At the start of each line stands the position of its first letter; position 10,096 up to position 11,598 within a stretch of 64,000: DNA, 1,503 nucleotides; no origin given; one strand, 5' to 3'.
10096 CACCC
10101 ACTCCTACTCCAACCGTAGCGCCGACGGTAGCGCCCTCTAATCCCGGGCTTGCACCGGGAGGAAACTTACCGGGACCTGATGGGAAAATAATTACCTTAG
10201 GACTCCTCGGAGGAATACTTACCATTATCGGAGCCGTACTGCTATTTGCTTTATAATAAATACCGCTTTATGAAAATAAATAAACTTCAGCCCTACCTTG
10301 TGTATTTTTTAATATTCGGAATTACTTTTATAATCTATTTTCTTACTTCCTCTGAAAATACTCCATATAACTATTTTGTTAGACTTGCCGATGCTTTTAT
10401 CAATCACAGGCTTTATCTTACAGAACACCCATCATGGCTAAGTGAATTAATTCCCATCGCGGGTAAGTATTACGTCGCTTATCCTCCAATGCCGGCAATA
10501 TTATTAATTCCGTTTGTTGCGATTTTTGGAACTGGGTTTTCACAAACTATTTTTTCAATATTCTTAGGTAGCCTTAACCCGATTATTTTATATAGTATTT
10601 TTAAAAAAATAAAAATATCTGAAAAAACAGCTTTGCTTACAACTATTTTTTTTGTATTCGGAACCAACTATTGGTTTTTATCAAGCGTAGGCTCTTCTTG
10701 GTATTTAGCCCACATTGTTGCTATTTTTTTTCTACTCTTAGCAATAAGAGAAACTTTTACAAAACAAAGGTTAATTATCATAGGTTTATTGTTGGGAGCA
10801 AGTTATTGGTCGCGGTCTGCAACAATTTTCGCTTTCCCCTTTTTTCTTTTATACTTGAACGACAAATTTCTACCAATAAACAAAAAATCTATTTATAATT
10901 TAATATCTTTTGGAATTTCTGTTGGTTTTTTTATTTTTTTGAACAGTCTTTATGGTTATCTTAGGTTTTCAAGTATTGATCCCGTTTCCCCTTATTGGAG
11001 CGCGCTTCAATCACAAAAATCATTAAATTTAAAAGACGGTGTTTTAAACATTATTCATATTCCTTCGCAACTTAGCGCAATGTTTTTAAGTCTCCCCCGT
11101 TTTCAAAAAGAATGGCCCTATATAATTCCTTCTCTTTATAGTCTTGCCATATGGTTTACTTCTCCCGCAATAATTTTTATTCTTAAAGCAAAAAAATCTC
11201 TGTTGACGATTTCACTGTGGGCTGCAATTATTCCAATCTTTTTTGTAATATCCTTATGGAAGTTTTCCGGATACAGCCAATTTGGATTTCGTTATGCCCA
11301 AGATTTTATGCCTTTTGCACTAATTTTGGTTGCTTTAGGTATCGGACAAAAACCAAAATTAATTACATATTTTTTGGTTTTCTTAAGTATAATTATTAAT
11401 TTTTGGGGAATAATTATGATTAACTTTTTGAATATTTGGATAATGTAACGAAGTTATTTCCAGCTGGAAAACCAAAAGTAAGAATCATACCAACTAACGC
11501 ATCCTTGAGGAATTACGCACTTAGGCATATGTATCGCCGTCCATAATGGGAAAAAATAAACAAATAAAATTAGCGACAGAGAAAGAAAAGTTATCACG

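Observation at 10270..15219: Protein O-mannosylation-type glycosylation cluster next to Pro/Thr-linker surface proteins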

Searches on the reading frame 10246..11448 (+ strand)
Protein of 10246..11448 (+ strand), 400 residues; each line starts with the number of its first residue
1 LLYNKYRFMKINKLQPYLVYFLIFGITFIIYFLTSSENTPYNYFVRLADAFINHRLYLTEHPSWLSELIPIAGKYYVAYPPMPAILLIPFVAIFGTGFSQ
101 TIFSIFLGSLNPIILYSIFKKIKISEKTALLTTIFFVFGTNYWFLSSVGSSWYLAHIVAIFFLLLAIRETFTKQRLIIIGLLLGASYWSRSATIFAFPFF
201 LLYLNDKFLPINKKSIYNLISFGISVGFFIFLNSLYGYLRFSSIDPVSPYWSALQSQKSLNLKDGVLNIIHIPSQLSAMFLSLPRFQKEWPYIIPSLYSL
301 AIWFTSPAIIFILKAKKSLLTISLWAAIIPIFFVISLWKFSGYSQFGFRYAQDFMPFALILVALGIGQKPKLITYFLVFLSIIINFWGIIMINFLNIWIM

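Call 4: search_protein_families(library=pfam, proteins=[window:10246-11448:+], max_evalue=0.01)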
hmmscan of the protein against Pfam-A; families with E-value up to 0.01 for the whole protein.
window:10246-11448:+ (400 aa): 1 family
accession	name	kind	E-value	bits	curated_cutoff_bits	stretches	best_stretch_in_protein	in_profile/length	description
PF02366.24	PMT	-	1.5e-06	28.4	22.7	1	19-167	3-148/245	Dolichyl-phosphate-mannose-protein mannosyltransferase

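Call 5: search_protein_families(library=ncbifam, proteins=[window:10246-11448:+], max_evalue=0.01)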
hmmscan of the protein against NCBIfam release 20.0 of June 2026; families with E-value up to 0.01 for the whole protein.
window:10246-11448:+ (400 aa): 1 family
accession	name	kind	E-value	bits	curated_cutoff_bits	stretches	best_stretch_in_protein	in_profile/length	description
NF047440.1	LA3751_2_3_fam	subfamily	7e-14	51.5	200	1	53-235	59-242/460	LA_3751/LA_3752 family putative glycosyltransferase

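Call 11: search_solved_structures(query=window:10246-11448:+, max_evalue=1)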
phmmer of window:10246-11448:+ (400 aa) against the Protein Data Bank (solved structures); distinct sequences matched with E-value up to 1: 1.
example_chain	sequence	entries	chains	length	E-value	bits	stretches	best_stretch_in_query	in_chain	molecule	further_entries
6u8y_C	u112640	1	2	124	0.12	15.1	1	95-188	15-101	Monovalent cation/H+ antiporter subunit G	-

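Call 45: search_solved_structures(query=A2, max_evalue=10)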
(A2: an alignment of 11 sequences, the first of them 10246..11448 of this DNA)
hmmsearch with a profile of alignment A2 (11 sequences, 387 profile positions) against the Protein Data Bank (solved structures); distinct sequences matched with E-value up to 10: 4.
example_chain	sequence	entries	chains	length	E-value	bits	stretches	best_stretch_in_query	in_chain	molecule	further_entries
6p91_A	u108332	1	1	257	0.46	12.8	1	205-320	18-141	Pre-glycoprotein polyprotein GP complex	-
8tyc_A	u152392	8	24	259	0.46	12.8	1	205-320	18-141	Glycoprotein G1 | Glycoprotein GP1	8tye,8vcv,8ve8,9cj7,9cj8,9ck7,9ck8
7puy_A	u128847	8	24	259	0.46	12.8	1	205-320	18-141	Pre-glycoprotein polyprotein GP complex | Glycoprotein G1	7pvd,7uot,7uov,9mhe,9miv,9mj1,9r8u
5vk2_A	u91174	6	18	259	0.47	12.8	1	205-320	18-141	Pre-glycoprotein polyprotein GP complex | Glycoprotein G1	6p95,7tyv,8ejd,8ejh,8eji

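Call 46: find_homologous_proteins(query=A2, max_evalue=0.00001)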
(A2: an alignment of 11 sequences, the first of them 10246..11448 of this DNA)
Query A2 (11 sequences) (400 aa, profile of the alignment): 795 proteins with E <= 0.00001 among 8000 candidates; the best 120 are listed.
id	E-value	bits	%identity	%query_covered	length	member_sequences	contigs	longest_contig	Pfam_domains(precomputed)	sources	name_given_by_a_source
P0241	3.7e-172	591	72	98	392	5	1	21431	-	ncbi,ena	-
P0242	4.4e-172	591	72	98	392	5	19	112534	-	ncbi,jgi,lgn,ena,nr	ncbi:MAG: hypothetical protein A3H50_00260 [Candidatus Levybacteria bacterium RIFCSPLOWO2_02_FULL_37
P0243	3.3e-170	585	69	98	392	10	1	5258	-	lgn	-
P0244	7.2e-169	580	67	98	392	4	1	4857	-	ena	-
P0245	5.9e-168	577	65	98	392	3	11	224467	-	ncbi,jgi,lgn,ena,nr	ncbi:MAG: hypothetical protein A2958_00960 [Candidatus Levybacteria bacterium RIFCSPLOWO2_01_FULL_38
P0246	1.1e-167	576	71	98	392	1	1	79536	-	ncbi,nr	ncbi:MAG: hypothetical protein M1444_03905 [Patescibacteria group bacterium]|nr:hypothetical protein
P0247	2.2e-167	575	70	98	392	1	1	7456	-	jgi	-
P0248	4.2e-167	574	100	98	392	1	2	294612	PF02366.25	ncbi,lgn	-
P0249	3.4e-165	568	70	98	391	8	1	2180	-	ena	-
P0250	6.5e-164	564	74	98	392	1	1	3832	-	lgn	-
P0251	2.5e-162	559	67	98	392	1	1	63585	-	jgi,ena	-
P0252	3.1e-162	558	67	97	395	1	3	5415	-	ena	-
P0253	3.6e-161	555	68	97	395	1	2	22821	-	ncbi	-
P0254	2.4e-158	545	69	98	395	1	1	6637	-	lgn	-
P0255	2.9e-157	542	68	98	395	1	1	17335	-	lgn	-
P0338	1.9e-131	457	51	94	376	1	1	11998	PF02366.25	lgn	-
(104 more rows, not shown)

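Call 55: predict_structure(alignment_id=A4)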
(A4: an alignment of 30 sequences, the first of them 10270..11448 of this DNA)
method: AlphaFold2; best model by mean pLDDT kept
length: 392 residues; sequences in the alignment: 30
mean_pLDDT: 90.4   pTM: 0.91
mean pLDDT of the five models: 90.4, 90.0, 89.2, 89.2, 88.0
residues with pLDDT >= 90: 277; 70-90: 80; 50-70: 30; < 50: 5
segments of 3 or more residues with pLDDT < 50: none
pLDDT, mean of each block of 10 residues (from residue 1): 67 97 91 92 95 83 86 95 95 96 98 97 98 93 92 98 98 98 95 98 97 98 93 78 57 67 90 90 81 92 97 98 93 70 95 98 98 96 83 41
secondary structure, 60 per line:
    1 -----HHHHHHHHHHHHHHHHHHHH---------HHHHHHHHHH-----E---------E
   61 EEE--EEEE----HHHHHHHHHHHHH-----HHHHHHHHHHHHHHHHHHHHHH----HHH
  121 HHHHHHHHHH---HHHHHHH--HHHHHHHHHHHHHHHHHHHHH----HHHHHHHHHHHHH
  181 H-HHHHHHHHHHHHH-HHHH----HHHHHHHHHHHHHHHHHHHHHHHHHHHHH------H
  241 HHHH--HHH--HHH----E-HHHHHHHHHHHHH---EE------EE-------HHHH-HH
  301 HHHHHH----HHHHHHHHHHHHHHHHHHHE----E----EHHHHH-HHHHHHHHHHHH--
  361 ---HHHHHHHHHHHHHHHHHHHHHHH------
elements in order: H6-25 H35-44 E60-63 E66-69 H74-86 H92-113 H118-130 H134-140 H143-163 H168-181 H183-195 H197-200 H205-233 H240-244 H261-273 H294-297 H299-306 H311-329 H341-345 H347-358 H364-386

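Call 57: fold_search(model_id=the predicted structure, library=pdb)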
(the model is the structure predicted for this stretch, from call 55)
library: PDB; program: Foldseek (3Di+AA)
matches with E <= 10: 139; with E <= 0.001: 3
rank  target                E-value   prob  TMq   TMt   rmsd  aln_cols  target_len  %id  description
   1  9s6t_A                4.8e-04  1.00  0.59  0.50   6.8       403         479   13  Ternary cryo-EM structure of chicken ALG12 with Dol25-PP-GlcNAc2Man7, Dol25-P-Man, and Fab (released 2026-03-18)
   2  5f15                  4.8e-04  1.00  0.52  0.40   6.5       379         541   10  Crystal Structure of ArnT from Cupriavidus metallidurans bound to Undecaprenyl phosphate (released 2016-02-17)
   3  6gxc_A                6.6e-04  1.00  0.47  0.29  13.7       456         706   14  Bacterial oligosaccharyltransferase PglB in complex with an inhibitory peptide and a reactive lipid-linked oligosaccha (released 2018-11-14)
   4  5ogl_A                1.3e-03  1.00  0.51  0.31  11.5       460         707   14  Structure of bacterial oligosaccharyltransferase PglB in complex with an acceptor peptide and an lipid-linked oligosac (released 2017-10-25)
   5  6p25_A                3.7e-03  1.00  0.43  0.25   5.3       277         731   17  Structure of S. cerevisiae protein O-mannosyltransferase Pmt1-Pmt2 complex bound to the sugar donor and a peptide acce (released 2019-07-10)
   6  8b6l_I                3.9e-03  1.00  0.45  0.29  12.8       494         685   14  Subtomogram average of the human Sec61-TRAP-OSTA-translocon (released 2022-12-07)
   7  6p25_B                4.1e-03  1.00  0.41  0.25   5.3       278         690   14  Structure of S. cerevisiae protein O-mannosyltransferase Pmt1-Pmt2 complex bound to the sugar donor and a peptide acce (released 2019-07-10)
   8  9i5l_A                4.9e-03  1.00  0.38  0.23   5.7       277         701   14  Structure of the Chaetomium thermophilum Pmt4 homodimer (C1 symmetry) (released 2025-12-24)
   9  5ezm                  5.1e-03  1.00  0.48  0.37   7.0       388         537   11  Crystal Structure of ArnT from Cupriavidus metallidurans in the apo state (released 2016-02-17)
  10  9s6u_A                6.1e-03  1.00  0.50  0.38   8.9       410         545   14  Ternary cryo-EM structure of human ALG9 with Dol25-PP-GlcNAc2Man8, Dol25-P-Man and Fab (released 2026-03-18)
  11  8age_A                9.1e-03  1.00  0.53  0.35  12.2       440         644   12  Structure of yeast oligosaccharylransferase complex with acceptor peptide bound (released 2022-12-07)
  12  9s6s_A                1.0e-02  1.00  0.48  0.37   9.0       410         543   13  Ternary cryo-EM structure of human ALG9 with Dol25-PP-GlcNAc2Man6, Dol25-P-Man and Fab (released 2026-03-18)
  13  9ub7_B                1.4e-02  0.99  0.41  0.41  15.1       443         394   13  Structure of glycosylphosphatidylinositol transamidase,state 1 (released 2026-04-08)
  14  9e6i_B                1.9e-02  1.00  0.38  0.22   5.8       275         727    9  Cryo-EM structure of Saccharomyces cerevisiae Pmt4-Ccw5 complex (released 2025-10-15)
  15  9e61_B                1.9e-02  1.00  0.38  0.22   5.8       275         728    9  Cryo-EM structure of Saccharomyces cerevisiae Pmt4 apo form (released 2025-10-15)
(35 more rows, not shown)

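Call 80: search_protein_representatives(alignment_id=A4)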
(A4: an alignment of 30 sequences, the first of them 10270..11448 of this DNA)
Query: 30 sequences, 388 profile positions. Proteins with E-value up to 0.001 (for the whole library): 5008; up to 1e-10: 2628; up to 1e-30: 1196. The best 150 are listed.
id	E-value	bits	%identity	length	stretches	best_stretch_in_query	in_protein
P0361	5.9e-145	499.6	-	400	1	7-388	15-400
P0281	1.6e-139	481.7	-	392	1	6-384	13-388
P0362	7.3e-139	479.5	-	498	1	8-387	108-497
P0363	1.1e-131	455.8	-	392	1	5-388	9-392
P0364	8.8e-128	443.0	-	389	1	7-384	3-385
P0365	4.6e-127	440.7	-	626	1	5-379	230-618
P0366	3.4e-125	434.5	-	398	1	4-385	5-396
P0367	1.3e-121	422.7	-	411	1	7-385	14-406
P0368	1.0e-118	413.2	-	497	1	9-386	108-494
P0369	8.4e-117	406.9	-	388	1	4-387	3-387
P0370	1.8e-116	405.8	-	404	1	9-380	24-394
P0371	2.2e-110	385.8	-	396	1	6-387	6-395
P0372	1.3e-109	383.2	-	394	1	5-387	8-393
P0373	8.0e-109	380.6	-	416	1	4-387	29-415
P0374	3.3e-105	368.7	-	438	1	7-380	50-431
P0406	3.1e-87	309.5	-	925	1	8-386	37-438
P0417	5.3e-83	295.6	-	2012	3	7-378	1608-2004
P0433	5.2e-76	272.6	-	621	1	11-377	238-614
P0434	6.4e-76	272.3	-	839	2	15-378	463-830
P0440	2.7e-74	267.0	-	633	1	26-380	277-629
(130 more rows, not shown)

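Call 81: search_protein_families(library=pfam, proteins=[P0417, P0406, P0434, P0365, P0440, P0433, P0362], max_evalue=0.001)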
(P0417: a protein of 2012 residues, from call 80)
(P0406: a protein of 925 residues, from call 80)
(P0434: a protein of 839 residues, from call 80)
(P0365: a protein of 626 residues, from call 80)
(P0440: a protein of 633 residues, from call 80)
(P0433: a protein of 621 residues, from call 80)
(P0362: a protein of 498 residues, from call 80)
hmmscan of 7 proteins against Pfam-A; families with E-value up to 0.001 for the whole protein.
P0417 (2012 aa): 3 families
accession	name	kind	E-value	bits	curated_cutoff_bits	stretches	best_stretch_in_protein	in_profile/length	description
PF02366.24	PMT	-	3.1e-20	73.2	22.7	1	1006-1129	80-199/245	Dolichyl-phosphate-mannose-protein mannosyltransferase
PF13231.12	PMT_2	-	1.2e-09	39.1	26.1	2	1005-1143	18-145/160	Dolichyl-phosphate-mannose-protein mannosyltransferase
PF16192.10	PMT_4TMC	-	0.0003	20.8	32.4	1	1250-1397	3-170/202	C-terminal four TMM region of protein-O-mannosyltransferase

P0406 (925 aa): 0 families

P0434 (839 aa): 0 families

P0365 (626 aa): 1 family
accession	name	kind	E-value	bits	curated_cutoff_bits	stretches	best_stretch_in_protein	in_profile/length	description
PF09586.16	YfhO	-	8.3e-13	48.1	28.5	1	111-191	754-835/835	Bacterial membrane protein YfhO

P0440 (633 aa): 1 family
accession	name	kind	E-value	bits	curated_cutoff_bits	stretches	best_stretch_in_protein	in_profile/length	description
PF02018.23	CBM_4_9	-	4.3e-05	24.3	25.9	1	38-117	2-74/136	Carbohydrate binding domain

P0433 (621 aa): 1 family
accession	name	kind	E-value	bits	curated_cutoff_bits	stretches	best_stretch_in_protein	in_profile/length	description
PF02018.23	CBM_4_9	-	3.4e-06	27.9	25.9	1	27-152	3-125/136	Carbohydrate binding domain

P0362 (498 aa): 0 families

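Call 85: find_encoding_contigs(protein=P0417, flank=6000, max_places=1)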
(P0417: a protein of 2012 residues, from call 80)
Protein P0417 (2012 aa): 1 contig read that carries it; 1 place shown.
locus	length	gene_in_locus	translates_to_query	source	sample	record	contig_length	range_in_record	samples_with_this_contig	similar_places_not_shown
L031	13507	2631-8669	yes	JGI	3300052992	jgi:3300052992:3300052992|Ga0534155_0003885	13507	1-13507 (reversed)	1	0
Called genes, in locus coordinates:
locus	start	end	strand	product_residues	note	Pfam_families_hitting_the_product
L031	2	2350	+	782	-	?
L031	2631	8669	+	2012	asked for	PF02366:PMT, PF13231:PMT_2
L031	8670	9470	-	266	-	PF00459:Inositol_P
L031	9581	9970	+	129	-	PF12680:SnoaL_2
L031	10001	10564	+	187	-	-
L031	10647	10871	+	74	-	-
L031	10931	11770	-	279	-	-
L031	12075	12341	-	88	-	-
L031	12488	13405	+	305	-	PF00892:EamA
